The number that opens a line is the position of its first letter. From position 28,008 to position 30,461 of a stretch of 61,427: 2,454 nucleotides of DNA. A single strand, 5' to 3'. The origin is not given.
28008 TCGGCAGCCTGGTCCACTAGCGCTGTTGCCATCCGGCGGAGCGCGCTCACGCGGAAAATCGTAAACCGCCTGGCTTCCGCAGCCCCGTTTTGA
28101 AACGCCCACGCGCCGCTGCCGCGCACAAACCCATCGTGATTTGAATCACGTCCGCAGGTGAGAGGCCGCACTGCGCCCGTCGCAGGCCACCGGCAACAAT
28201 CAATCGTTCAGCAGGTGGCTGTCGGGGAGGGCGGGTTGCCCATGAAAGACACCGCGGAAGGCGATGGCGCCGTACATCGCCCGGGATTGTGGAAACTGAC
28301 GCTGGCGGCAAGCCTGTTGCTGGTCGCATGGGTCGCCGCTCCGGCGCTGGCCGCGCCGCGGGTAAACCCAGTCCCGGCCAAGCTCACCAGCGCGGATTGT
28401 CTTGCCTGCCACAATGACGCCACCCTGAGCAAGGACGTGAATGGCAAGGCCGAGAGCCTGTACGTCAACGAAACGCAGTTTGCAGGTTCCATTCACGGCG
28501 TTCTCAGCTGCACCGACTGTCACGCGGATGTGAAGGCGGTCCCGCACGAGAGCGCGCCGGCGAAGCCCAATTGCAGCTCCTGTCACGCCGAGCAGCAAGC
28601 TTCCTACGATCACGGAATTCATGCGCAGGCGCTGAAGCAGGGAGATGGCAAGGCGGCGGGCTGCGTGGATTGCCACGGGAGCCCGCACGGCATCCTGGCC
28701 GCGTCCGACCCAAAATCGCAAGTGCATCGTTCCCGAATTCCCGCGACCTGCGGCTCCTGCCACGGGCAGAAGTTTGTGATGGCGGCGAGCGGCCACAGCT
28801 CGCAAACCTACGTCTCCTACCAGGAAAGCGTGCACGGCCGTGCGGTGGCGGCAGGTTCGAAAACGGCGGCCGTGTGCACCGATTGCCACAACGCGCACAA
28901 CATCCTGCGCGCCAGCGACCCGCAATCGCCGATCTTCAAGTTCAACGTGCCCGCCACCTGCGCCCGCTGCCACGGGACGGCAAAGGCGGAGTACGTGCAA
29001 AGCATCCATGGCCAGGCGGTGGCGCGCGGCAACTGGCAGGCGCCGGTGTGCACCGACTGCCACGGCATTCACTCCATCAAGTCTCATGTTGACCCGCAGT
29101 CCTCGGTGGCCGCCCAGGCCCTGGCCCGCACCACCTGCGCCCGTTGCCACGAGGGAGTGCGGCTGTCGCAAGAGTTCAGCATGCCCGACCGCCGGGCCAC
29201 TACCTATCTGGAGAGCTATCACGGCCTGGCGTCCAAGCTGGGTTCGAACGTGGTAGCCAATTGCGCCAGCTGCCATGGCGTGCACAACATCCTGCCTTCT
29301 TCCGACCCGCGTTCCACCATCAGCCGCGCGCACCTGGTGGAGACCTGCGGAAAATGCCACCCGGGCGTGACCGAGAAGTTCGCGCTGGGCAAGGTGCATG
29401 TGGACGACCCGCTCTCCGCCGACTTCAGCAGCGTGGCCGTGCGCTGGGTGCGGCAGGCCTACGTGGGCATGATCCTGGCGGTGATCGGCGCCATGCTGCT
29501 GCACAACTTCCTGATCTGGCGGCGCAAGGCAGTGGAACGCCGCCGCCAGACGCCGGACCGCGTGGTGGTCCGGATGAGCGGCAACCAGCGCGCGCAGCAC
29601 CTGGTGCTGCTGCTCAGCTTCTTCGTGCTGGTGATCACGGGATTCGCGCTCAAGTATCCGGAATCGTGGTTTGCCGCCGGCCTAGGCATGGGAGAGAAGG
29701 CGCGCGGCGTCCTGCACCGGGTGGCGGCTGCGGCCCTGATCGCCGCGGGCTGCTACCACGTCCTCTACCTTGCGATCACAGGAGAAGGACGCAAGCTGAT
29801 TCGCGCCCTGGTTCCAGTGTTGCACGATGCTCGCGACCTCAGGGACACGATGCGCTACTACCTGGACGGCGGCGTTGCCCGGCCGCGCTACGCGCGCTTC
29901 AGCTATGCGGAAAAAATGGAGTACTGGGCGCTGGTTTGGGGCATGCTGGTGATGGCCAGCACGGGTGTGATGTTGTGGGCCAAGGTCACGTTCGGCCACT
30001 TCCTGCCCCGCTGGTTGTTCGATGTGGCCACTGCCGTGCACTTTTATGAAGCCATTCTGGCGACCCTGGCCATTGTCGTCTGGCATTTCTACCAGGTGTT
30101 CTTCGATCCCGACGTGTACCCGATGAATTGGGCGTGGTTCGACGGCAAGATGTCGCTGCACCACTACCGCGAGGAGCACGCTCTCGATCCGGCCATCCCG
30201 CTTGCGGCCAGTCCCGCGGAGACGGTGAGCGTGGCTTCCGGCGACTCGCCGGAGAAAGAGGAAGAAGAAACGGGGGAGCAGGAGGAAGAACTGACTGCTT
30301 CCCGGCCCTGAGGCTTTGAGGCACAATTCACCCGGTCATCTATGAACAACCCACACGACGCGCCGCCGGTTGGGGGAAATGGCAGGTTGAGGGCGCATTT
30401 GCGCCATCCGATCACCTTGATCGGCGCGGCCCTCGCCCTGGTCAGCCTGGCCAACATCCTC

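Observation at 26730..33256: Candidate Crp/Fnr-gated multihaem electron-transfer module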

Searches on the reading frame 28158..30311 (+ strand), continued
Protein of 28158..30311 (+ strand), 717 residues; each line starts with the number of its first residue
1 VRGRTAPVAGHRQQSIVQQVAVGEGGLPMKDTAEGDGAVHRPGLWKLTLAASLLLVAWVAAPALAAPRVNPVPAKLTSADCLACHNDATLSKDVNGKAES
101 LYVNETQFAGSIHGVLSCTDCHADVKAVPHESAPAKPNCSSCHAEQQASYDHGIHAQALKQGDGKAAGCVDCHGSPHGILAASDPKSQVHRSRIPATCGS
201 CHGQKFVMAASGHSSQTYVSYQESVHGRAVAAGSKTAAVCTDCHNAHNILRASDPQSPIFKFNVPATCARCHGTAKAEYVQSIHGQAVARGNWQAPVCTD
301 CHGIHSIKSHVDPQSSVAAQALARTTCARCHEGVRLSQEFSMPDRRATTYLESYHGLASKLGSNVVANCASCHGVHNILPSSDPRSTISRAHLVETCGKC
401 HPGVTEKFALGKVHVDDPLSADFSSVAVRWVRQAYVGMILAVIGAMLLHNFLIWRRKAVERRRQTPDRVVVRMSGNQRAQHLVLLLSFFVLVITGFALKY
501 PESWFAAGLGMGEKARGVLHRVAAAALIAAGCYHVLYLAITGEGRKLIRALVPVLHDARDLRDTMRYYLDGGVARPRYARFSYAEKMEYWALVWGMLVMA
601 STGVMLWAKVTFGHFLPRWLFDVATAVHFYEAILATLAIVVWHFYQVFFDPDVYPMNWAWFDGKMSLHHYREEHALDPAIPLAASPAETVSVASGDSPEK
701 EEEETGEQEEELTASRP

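Call 28: find_encoding_contigs(protein=P0121, flank=10000, max_places=3)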
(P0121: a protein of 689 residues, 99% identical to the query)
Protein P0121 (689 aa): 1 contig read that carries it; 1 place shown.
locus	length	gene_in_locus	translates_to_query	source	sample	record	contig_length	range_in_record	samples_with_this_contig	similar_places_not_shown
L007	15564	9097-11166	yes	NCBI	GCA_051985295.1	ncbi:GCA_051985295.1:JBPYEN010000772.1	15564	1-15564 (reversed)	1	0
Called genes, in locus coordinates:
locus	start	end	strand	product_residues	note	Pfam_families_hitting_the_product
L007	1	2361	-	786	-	PF05226:CHASE2, PF00211:Guanylate_cyc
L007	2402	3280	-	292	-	PF04773:FecR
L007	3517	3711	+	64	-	-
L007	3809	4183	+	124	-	PF01243:PNPOx_N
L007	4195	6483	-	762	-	PF00390:malic, PF03949:Malic_M, PF01515:PTA_PTB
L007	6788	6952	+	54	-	-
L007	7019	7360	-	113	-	-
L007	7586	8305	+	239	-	PF00027:cNMP_binding, PF13545:HTH_Crp_2, PF00325:Crp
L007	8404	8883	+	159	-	PF00027:cNMP_binding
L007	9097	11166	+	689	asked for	PF14522:Cytochrome_C7 (faint), PF14537:Cytochrom_c3_2 (faint), PF09699:Paired_CXXCH_1 (faint), PF01292:Ni_hydr_CYTB, PF14358:DUF4405 (weak)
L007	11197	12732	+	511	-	PF03264:Cytochrom_NNT, PF02085:Cytochrom_CIII (faint), PF14522:Cytochrome_C7 (faint), PF14537:Cytochrom_c3_2 (faint)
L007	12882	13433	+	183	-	PF04055:Radical_SAM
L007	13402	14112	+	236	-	PF13186:SPASM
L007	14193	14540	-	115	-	-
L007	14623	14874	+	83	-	-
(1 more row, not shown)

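Call 46: search_protein_families(library=pfam, proteins=[L001:13966-14358:+, L001:14597-15967:-], max_evalue=0.001)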
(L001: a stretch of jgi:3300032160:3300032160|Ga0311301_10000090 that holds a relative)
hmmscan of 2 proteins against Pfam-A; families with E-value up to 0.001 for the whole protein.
L001:13966-14358:+ (130 aa): 0 families

L001:14597-15967:- (456 aa): 5 families
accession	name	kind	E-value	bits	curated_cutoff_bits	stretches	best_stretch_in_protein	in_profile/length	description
PF09699.15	Paired_CXXCH_1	-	8.5e-17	61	20.6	1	301-333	8-38/41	Doubled CXXCH motif (Paired_CXXCH_1)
PF14537.11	Cytochrom_c3_2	-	3.5e-13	50.3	25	2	94-214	1-78/79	Cytochrome c3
PF14522.11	Cytochrome_C7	-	4e-13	49.4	24.8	1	89-187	2-67/67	Cytochrome c7 and related cytochrome c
PF22678.1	Cytochrom_c_NrfB-like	-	5.8e-05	23.9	27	1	65-113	29-72/89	Cytochrome c-type protein NrfB-like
PF13435.11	Cytochrome_C554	-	0.00014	23.1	20.8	0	67-107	46-84/84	Cytochrome c554 and c-prime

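Call 64: search_protein_families(library=ncbifam, proteins=[L001:13966-14358:+], max_evalue=0.01)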
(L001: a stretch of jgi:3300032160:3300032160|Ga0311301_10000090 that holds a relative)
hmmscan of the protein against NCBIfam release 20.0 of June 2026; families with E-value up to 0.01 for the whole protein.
L001:13966-14358:+ (130 aa): 0 families

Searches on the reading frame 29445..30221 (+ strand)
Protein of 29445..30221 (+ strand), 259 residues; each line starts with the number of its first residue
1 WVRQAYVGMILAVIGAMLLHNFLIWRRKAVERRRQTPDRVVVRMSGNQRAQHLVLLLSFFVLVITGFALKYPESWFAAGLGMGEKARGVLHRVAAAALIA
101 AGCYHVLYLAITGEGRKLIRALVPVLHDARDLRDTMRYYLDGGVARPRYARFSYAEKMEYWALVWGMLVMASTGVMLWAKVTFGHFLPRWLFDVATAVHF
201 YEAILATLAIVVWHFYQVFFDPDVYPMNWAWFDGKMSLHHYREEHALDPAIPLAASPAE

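Call 55: search_solved_structures(query=window:29445-30221:+, max_evalue=0.1, show_alignments=2)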
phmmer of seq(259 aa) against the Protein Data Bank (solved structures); distinct sequences matched with E-value up to 0.1: 1.
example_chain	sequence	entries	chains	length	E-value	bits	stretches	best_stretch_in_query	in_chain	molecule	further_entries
1kqf_C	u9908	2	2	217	7.3e-05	25.6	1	38-221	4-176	FORMATE DEHYDROGENASE, NITRATE-INDUCIBLE, CYTOCHROME B556(FDN) SUBUNIT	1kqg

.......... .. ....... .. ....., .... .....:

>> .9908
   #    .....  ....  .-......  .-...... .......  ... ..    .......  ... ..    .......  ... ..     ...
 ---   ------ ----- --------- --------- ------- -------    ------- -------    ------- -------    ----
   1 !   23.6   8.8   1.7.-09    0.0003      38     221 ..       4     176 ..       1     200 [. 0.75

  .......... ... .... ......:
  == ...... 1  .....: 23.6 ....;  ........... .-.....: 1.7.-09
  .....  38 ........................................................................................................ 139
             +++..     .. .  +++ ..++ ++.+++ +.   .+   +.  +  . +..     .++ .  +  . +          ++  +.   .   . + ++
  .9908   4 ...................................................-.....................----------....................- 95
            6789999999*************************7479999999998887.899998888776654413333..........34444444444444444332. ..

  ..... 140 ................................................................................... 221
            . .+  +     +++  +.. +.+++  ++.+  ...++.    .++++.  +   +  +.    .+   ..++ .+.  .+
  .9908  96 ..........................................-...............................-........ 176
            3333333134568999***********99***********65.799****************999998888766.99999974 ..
